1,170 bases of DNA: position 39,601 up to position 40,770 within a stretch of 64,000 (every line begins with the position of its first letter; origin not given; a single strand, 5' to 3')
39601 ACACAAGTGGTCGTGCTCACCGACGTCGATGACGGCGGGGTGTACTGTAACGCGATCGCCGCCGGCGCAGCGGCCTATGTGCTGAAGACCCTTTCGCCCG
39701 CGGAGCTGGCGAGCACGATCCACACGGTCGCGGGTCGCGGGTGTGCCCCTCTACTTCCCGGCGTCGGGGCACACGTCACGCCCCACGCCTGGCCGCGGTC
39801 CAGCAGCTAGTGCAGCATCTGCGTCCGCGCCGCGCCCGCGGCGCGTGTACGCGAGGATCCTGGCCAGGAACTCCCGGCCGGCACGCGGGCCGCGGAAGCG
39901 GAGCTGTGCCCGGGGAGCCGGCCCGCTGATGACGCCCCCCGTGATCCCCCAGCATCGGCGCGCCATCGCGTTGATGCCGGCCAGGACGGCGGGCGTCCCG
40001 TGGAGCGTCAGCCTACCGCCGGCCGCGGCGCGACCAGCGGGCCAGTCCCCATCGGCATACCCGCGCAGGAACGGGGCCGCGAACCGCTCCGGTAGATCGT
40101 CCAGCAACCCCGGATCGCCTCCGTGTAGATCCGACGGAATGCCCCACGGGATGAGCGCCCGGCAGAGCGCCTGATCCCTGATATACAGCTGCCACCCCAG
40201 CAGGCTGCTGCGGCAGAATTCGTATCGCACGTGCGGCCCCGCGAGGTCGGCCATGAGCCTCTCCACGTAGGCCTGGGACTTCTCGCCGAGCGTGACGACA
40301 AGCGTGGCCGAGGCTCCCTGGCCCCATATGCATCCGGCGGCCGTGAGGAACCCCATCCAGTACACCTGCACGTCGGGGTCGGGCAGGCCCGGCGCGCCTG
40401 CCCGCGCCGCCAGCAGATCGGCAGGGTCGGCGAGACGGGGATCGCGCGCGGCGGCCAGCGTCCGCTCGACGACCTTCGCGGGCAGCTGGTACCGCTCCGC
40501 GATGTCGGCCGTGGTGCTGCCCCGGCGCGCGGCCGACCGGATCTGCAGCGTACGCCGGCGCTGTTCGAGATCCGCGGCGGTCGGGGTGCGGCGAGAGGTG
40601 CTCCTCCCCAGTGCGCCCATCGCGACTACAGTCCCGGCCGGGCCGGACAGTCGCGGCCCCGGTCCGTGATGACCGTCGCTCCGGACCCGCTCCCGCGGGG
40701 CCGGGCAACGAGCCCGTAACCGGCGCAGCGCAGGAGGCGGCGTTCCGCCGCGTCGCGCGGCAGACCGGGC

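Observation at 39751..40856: Two-gene cassette: small winged-helix ORF plus an HTH-fused, half-degenerate double-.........-like protein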

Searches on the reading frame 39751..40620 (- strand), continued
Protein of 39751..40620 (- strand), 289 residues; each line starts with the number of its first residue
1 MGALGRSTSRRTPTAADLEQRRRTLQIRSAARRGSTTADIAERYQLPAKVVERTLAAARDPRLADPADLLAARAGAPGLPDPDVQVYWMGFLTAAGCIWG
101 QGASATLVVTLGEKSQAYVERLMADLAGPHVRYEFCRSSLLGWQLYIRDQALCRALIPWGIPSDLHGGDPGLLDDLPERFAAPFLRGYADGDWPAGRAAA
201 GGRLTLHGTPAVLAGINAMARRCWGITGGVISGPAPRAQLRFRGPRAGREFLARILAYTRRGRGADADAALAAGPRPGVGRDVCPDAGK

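Call 61: search_dna_similar(query=P0120, collection=phages, mode=protein, max_rows=15, max_evalue=0.001)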
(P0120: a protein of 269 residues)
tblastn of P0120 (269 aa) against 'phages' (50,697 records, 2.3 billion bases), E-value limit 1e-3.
Records with a match: 182; places in all: 187; records where one place covers at least 80% of the query: 56.
Best place of each record, by identity: <60% 182.
By first word of the organism name: Staphylococcus 92; Flavobacterium 22; Prevotella 13; Bacillus 10; Lactococcus 10; uncultured 8; Brevibacillus 3; Proteus 3; Bacteriophage 2; Alicyclobacillus 2; and 12 more.
By host as written in the record: Staphylococcus aureus 43; - 16; Prevotella sp. 13; Lactococcus lactis 10; Staphylococcus sp. 8; Flavobacterium psychrophilum 950106-1/1 8; Staphylococcus carnosus TM300 5; Bacillus subtilis 5; and 50 more.
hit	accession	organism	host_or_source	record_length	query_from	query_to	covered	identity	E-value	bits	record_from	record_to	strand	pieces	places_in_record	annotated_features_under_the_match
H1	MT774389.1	uncultured phage cr116_1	human feces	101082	55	264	78%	39.2%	7e-36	140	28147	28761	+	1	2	mobile intron protein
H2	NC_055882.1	uncultured phage cr116_1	human feces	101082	55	264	78%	39.2%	7e-36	140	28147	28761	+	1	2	endonuclease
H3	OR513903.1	Staphylococcus phage vB_Sau_191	Staphylococcus aureus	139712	7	266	97%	31.2%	1e-21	100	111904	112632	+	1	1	intron-encoded endonuclease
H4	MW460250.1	Staphylococcus phage SAOMS1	Staphylococcus aureus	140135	7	266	97%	30.9%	2e-21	99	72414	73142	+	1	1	hypothetical protein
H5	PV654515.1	Staphylococcus phage vB_STPGBLB0001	Staphylococcus aureus subsp. aureus ...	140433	7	266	97%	30.9%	2e-21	99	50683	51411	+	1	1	hypothetical protein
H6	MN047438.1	Staphylococcus phage vB_SauM-515A1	Staphylococcus aureus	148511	7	266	97%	30.9%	2e-21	99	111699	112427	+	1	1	hypothetical protein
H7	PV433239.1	Staphylococcus phage fGPyoSau01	Staphylococcus aureus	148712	7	266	97%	30.9%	2e-21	99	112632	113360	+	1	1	endonuclease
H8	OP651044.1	Staphylococcus phage vb_SaH_Safa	Staphylococcus aureus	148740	7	266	97%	30.9%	2e-21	99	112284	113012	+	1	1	endonuclease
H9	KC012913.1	Staphylococcus phage Team1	Staphylococcus xylosus SMQ121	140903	7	266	97%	30.9%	3e-21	99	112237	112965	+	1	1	endonuclease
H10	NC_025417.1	Staphylococcus phage Team1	Staphylococcus xylosus SMQ121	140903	7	266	97%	30.9%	3e-21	99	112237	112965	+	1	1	endonuclease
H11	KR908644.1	Staphylococcus phage IME-SA119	Staphylococcus aureus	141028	7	266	97%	30.9%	3e-21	99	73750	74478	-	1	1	hypothetical protein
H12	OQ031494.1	Staphylococcus phage MRostami-2023d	Staphylococcus sp.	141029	7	266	97%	30.9%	3e-21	99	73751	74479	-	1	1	record has no annotation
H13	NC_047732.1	Staphylococcus phage IME-SA119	Staphylococcus aureus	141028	7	266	97%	30.9%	3e-21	99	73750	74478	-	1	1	hypothetical protein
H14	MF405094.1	Staphylococcus phage JA1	phage cocktail ampoule purchased from ...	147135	7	266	97%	30.9%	3e-21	99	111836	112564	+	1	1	putative endonuclease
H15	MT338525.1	Staphylococcus phage SAM1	Staphylococcus aureus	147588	7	266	97%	30.9%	3e-21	99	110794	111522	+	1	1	hypothetical protein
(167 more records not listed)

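Call 62: search_dna_similar(query=window:39751-40620:-, collection=phages, mode=protein, max_rows=15, max_evalue=0.01)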
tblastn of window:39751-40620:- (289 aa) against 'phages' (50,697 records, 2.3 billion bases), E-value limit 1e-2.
No match.

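Call 79: fold_search(model_id=the predicted structure, library=viral)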
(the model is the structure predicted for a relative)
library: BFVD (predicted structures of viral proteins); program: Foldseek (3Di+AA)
matches with E <= 10: 886; with E <= 0.001: 56
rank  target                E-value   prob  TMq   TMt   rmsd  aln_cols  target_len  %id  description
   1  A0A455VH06            1.1e-07  1.00  0.50  0.46  13.7       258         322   15  (no name in the UniProt tables at hand)
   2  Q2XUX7                2.1e-07  1.00  0.43  0.41  12.5       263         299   15  (no name in the UniProt tables at hand)
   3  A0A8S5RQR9            9.0e-07  1.00  0.47  0.49  17.9       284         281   16  (no name in the UniProt tables at hand)
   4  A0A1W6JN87            9.0e-07  1.00  0.43  0.46  14.6       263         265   13  Homing endonuclease LAGLIDADG domain-containing protein [Lactococcus phage LW81]
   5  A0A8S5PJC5            1.2e-06  1.00  0.46  0.33  10.1       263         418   12  HAD domain protein [Myoviridae sp. ctsK93]
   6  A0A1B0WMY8            1.3e-06  1.00  0.47  0.53  10.7       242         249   17  (no name in the UniProt tables at hand)
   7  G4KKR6                1.0e-05  1.00  0.46  0.43  16.4       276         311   15  (no name in the UniProt tables at hand)
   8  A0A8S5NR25            1.8e-05  1.00  0.48  0.45  11.9       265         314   14  Endonuclease [Siphoviridae sp. ct5op20]
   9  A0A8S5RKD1            1.8e-05  1.00  0.46  0.42  16.1       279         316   13  LAGLIDADG-like domain [virus sp. ctEQ64]
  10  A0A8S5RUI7            1.9e-05  1.00  0.46  0.41  19.7       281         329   14  (no name in the UniProt tables at hand)
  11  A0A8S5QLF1            2.0e-05  1.00  0.50  0.54  13.2       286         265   13  LAGLIDADG-like domain [CrAss-like virus sp. ctYsL76]
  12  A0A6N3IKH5            3.6e-05  1.00  0.46  0.12   3.7       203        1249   14  (no name in the UniProt tables at hand)
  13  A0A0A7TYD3            4.5e-05  1.00  0.32  0.10   6.6       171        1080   15  Ribonucleoside-diphosphate reductase [Salmonella phage Shivani]
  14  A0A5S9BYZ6            5.6e-05  1.00  0.44  0.25   4.1       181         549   16  Ribonucleoside-diphosphate reductase subunit alpha/intein splicing domain [Tenacibaculum phage PTm1]
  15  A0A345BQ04            5.9e-05  1.00  0.48  0.41  15.2       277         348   11  (no name in the UniProt tables at hand)
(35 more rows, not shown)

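Call 93: search_protein_families(library=padloc, proteins=[window:39751-40620:-, L001:4506-4736:-, P0004], max_evalue=0.1)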
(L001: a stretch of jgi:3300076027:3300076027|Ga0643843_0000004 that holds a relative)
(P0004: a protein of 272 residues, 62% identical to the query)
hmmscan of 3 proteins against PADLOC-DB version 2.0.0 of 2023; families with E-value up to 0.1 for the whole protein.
window:39751-40620:- (289 aa): 0 families

L001:4506-4736:- (77 aa): 0 families

P0004 (272 aa): 0 families

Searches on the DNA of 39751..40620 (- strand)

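Call 47: search_rna_families(sources=[L001, L011, L012, L015, L018, L020, L021, L022, L023, L025, L027, L029, L017], threshold=gathering)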
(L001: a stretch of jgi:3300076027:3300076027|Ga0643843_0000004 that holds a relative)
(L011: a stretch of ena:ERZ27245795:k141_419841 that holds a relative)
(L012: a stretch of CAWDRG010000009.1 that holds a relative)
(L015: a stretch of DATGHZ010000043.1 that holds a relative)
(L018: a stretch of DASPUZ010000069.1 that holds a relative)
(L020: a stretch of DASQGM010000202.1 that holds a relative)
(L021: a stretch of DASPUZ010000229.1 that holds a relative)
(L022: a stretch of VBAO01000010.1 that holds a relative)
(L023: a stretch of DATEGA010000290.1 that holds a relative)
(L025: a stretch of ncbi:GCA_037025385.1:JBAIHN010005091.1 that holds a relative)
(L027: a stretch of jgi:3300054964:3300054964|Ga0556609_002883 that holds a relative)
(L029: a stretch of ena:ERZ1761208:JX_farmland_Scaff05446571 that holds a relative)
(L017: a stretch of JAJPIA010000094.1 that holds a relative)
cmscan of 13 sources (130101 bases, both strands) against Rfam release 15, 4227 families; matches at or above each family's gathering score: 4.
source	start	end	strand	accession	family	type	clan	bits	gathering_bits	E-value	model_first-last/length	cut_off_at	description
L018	1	115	+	RF00379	c-di-AMP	Cis-reg; riboswitch;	-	75.1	38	2.6e-15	21-134/134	5'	c-di-AMP riboswitch aptamer (ydaO/yuaA leader)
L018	3443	3515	+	RF00005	tRNA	Gene; tRNA;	CL00001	68.5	29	1.7e-12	1-71/71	no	tRNA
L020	2048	2120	+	RF00005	tRNA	Gene; tRNA;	CL00001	68.5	29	1.7e-12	1-71/71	no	tRNA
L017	1308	1380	+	RF00005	tRNA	Gene; tRNA;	CL00001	68.5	29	1.7e-12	1-71/71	no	tRNA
